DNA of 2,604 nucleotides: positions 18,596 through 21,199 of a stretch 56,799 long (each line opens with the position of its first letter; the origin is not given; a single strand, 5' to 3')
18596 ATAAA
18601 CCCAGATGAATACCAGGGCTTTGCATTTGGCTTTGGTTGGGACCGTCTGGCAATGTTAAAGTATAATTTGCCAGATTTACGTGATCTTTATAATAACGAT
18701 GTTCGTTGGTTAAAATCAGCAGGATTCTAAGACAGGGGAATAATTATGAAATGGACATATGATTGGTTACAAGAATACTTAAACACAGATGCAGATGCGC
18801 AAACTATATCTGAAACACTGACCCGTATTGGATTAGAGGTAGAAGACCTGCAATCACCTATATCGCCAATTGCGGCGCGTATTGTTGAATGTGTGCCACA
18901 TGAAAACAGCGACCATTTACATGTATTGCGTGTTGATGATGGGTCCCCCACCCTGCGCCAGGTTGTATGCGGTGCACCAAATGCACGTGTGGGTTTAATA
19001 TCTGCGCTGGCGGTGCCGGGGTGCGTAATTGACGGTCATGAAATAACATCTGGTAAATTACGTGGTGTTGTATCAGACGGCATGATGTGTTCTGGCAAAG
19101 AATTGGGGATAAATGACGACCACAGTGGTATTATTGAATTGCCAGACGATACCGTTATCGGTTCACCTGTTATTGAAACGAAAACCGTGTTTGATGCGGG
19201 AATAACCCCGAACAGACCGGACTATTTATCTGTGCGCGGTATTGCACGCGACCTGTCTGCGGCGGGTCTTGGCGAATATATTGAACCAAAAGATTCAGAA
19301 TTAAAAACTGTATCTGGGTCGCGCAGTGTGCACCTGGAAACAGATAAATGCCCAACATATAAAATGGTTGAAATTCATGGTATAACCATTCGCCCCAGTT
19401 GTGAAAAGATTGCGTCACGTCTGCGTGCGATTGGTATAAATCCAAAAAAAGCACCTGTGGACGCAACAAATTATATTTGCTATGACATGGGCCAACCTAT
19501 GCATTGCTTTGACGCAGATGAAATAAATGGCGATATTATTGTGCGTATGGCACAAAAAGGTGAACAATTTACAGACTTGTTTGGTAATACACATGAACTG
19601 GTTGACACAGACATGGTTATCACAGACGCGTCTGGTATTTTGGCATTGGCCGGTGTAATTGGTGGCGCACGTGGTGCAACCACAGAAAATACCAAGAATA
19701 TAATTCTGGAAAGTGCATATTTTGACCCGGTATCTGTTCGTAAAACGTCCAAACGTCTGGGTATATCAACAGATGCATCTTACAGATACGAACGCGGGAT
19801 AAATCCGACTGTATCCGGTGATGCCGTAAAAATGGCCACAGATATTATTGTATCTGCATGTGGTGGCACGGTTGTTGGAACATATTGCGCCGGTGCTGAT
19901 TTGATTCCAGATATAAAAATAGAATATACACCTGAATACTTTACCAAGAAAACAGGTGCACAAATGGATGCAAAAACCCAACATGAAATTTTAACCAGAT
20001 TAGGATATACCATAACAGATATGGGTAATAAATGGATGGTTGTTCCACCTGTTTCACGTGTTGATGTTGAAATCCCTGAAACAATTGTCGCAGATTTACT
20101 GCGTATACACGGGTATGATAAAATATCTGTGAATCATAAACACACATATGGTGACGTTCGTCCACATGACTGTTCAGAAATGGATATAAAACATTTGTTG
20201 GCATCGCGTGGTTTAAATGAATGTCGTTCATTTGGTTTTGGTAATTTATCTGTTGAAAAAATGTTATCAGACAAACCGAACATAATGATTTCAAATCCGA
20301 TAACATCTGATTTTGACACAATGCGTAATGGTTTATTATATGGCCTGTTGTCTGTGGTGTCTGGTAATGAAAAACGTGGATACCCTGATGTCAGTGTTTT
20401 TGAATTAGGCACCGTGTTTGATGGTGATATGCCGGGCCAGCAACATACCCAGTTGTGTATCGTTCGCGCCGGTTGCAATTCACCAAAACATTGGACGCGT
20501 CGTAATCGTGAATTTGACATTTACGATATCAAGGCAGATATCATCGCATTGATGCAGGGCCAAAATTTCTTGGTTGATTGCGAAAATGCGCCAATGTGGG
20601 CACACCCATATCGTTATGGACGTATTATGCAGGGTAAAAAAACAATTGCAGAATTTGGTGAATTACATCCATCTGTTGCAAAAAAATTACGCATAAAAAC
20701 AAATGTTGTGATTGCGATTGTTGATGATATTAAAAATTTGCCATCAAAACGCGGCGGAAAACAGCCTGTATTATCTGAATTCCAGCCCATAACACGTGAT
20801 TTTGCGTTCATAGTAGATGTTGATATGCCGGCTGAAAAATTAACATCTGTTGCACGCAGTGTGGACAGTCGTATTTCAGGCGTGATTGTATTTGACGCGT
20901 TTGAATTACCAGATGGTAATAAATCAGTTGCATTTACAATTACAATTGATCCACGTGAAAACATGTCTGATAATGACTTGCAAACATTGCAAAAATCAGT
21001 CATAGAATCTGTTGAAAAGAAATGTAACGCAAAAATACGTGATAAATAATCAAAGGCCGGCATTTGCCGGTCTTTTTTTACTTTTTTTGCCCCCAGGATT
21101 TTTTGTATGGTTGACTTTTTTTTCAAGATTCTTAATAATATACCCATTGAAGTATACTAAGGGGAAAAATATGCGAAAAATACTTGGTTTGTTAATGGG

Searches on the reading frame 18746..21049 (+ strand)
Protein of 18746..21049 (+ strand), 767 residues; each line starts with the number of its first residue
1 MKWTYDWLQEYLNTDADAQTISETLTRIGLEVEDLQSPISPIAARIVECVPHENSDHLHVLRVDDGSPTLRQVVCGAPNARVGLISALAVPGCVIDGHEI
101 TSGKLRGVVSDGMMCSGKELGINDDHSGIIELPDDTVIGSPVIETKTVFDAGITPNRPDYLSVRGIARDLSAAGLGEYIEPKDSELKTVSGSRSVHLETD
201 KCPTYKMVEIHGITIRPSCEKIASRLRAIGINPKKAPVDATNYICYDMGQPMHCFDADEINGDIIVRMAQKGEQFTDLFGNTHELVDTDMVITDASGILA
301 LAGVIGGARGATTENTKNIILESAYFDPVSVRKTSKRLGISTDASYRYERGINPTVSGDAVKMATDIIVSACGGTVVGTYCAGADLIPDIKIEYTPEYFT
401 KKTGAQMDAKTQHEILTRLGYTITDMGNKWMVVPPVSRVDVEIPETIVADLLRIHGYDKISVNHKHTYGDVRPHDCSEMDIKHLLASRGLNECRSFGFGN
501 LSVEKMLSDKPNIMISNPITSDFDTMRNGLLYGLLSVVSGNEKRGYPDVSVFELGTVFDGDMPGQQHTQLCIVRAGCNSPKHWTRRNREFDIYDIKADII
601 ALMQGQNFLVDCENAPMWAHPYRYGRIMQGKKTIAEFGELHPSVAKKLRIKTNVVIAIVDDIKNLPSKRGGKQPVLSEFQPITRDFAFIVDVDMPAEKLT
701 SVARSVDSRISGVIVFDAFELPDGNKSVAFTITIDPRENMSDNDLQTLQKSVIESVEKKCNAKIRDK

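Call 45: search_protein_families(library=ncbifam, proteins=[window:18746-21049:+], max_evalue=1e-25)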
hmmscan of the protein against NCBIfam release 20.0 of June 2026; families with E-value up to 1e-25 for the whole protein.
window:18746-21049:+ (767 aa): 3 families
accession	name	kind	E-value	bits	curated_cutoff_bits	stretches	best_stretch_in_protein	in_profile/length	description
TIGR00472.1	pheT_bact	equivalog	3.2e-185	617.7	402.65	1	1-765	1-798/798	phenylalanine--tRNA ligase subunit beta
NF001882.0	PRK00629.5-4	equivalog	9.2e-42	143.3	527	1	5-647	5-631/725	phenylalanine--tRNA ligase subunit beta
NF045760.1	YtpR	equivalog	1.6e-30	106.3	100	1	20-140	62-183/185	YtpR family tRNA-binding protein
